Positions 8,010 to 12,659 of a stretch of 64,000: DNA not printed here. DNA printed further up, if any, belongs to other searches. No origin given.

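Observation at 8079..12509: ~1450-aa TagF-HAD-unknown-TagF protein whose second TagF module has lost the WH motif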

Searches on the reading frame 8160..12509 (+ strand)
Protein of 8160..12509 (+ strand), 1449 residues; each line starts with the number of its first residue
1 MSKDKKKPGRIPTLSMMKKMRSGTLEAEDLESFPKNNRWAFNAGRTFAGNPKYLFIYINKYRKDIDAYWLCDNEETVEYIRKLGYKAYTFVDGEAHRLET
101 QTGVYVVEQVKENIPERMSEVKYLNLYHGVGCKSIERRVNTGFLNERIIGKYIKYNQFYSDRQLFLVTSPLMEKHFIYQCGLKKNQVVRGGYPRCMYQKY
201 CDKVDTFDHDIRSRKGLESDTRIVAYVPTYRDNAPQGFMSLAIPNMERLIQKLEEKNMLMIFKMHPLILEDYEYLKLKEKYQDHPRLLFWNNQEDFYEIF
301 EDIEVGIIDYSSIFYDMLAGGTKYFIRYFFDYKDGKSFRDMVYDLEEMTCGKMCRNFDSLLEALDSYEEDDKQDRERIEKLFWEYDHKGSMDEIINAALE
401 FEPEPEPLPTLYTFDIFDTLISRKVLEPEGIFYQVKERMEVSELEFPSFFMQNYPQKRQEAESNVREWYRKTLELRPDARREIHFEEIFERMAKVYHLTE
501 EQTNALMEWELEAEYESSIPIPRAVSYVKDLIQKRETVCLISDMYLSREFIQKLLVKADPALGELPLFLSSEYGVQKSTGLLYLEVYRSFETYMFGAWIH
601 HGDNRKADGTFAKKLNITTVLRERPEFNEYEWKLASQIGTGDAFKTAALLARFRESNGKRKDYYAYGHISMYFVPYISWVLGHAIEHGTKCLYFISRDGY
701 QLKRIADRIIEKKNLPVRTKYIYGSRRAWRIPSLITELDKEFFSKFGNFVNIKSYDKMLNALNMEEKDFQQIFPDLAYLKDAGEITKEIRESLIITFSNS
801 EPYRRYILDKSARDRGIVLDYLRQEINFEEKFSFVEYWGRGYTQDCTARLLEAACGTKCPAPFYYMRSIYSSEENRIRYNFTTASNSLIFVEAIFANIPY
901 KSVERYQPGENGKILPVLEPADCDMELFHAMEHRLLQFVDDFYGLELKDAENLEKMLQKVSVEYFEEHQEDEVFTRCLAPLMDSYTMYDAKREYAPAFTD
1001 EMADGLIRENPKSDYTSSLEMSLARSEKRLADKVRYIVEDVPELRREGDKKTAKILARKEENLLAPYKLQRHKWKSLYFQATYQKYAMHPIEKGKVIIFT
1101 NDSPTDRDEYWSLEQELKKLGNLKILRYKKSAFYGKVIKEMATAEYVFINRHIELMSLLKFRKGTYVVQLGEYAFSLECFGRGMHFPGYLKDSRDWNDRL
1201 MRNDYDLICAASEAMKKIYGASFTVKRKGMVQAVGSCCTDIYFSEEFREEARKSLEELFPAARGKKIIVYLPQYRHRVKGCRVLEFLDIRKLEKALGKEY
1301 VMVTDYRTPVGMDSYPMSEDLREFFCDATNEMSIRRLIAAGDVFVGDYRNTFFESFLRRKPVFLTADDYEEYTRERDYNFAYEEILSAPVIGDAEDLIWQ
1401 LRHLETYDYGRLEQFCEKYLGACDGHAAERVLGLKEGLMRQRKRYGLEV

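Call 5: search_protein_families(library=pfam, proteins=[window:8160-12509:+], max_evalue=1)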
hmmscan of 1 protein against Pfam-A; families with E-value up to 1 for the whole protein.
window:8160-12509:+ (1449 aa): 2 families
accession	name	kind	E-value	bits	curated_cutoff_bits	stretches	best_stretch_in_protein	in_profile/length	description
PF04464.20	Glyphos_transf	-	4.9e-73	246.6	22.1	2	40-397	17-364/367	CDP-Glycerol:Poly(glycerophosphate) glycerophosphotransferase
PF16231.10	DUF4890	-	0.064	14.2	29.7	1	483-511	14-42/109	Domain of unknown function (DUF4890)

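Call 6: search_protein_families(library=ncbifam, proteins=[window:8160-12509:+], max_evalue=1)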
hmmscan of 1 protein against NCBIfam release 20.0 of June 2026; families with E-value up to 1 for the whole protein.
window:8160-12509:+ (1449 aa): 3 families
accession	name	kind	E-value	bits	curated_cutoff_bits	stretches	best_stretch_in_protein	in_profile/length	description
NF041713.1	Tar_polymTarL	equivalog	4.1e-37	128.1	1000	2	1043-1432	159-556/562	teichoic acid ribitol-phosphate polymerase TarL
NF041712.1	techglyph_taseTarF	equivalog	2.3e-24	86.2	550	2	1204-1432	152-383/388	teichoic acid glycerol-phosphate transferase TarF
NF041711.1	TagprimaseTarB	equivalog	9.6e-23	81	500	2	1115-1403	64-330/362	teichoic acid glycerol-phosphate primase TarB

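Call 10: search_solved_structures(query=window:8160-12506:+, max_evalue=0.01, show_alignments=2)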
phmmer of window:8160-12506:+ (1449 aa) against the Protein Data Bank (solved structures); distinct sequences matched with E-value up to 0.01: 3.
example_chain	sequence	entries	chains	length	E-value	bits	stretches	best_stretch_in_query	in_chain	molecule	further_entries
8a0c_A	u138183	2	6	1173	1.9e-195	655.4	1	34-1037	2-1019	Bcs3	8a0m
9h50_A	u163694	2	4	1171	5.6e-195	653.8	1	38-1037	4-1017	Bcs3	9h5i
8va1_A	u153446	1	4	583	8.9e-24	86.5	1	1055-1432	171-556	Teichoic acid ribitol-phosphate polymerase TarL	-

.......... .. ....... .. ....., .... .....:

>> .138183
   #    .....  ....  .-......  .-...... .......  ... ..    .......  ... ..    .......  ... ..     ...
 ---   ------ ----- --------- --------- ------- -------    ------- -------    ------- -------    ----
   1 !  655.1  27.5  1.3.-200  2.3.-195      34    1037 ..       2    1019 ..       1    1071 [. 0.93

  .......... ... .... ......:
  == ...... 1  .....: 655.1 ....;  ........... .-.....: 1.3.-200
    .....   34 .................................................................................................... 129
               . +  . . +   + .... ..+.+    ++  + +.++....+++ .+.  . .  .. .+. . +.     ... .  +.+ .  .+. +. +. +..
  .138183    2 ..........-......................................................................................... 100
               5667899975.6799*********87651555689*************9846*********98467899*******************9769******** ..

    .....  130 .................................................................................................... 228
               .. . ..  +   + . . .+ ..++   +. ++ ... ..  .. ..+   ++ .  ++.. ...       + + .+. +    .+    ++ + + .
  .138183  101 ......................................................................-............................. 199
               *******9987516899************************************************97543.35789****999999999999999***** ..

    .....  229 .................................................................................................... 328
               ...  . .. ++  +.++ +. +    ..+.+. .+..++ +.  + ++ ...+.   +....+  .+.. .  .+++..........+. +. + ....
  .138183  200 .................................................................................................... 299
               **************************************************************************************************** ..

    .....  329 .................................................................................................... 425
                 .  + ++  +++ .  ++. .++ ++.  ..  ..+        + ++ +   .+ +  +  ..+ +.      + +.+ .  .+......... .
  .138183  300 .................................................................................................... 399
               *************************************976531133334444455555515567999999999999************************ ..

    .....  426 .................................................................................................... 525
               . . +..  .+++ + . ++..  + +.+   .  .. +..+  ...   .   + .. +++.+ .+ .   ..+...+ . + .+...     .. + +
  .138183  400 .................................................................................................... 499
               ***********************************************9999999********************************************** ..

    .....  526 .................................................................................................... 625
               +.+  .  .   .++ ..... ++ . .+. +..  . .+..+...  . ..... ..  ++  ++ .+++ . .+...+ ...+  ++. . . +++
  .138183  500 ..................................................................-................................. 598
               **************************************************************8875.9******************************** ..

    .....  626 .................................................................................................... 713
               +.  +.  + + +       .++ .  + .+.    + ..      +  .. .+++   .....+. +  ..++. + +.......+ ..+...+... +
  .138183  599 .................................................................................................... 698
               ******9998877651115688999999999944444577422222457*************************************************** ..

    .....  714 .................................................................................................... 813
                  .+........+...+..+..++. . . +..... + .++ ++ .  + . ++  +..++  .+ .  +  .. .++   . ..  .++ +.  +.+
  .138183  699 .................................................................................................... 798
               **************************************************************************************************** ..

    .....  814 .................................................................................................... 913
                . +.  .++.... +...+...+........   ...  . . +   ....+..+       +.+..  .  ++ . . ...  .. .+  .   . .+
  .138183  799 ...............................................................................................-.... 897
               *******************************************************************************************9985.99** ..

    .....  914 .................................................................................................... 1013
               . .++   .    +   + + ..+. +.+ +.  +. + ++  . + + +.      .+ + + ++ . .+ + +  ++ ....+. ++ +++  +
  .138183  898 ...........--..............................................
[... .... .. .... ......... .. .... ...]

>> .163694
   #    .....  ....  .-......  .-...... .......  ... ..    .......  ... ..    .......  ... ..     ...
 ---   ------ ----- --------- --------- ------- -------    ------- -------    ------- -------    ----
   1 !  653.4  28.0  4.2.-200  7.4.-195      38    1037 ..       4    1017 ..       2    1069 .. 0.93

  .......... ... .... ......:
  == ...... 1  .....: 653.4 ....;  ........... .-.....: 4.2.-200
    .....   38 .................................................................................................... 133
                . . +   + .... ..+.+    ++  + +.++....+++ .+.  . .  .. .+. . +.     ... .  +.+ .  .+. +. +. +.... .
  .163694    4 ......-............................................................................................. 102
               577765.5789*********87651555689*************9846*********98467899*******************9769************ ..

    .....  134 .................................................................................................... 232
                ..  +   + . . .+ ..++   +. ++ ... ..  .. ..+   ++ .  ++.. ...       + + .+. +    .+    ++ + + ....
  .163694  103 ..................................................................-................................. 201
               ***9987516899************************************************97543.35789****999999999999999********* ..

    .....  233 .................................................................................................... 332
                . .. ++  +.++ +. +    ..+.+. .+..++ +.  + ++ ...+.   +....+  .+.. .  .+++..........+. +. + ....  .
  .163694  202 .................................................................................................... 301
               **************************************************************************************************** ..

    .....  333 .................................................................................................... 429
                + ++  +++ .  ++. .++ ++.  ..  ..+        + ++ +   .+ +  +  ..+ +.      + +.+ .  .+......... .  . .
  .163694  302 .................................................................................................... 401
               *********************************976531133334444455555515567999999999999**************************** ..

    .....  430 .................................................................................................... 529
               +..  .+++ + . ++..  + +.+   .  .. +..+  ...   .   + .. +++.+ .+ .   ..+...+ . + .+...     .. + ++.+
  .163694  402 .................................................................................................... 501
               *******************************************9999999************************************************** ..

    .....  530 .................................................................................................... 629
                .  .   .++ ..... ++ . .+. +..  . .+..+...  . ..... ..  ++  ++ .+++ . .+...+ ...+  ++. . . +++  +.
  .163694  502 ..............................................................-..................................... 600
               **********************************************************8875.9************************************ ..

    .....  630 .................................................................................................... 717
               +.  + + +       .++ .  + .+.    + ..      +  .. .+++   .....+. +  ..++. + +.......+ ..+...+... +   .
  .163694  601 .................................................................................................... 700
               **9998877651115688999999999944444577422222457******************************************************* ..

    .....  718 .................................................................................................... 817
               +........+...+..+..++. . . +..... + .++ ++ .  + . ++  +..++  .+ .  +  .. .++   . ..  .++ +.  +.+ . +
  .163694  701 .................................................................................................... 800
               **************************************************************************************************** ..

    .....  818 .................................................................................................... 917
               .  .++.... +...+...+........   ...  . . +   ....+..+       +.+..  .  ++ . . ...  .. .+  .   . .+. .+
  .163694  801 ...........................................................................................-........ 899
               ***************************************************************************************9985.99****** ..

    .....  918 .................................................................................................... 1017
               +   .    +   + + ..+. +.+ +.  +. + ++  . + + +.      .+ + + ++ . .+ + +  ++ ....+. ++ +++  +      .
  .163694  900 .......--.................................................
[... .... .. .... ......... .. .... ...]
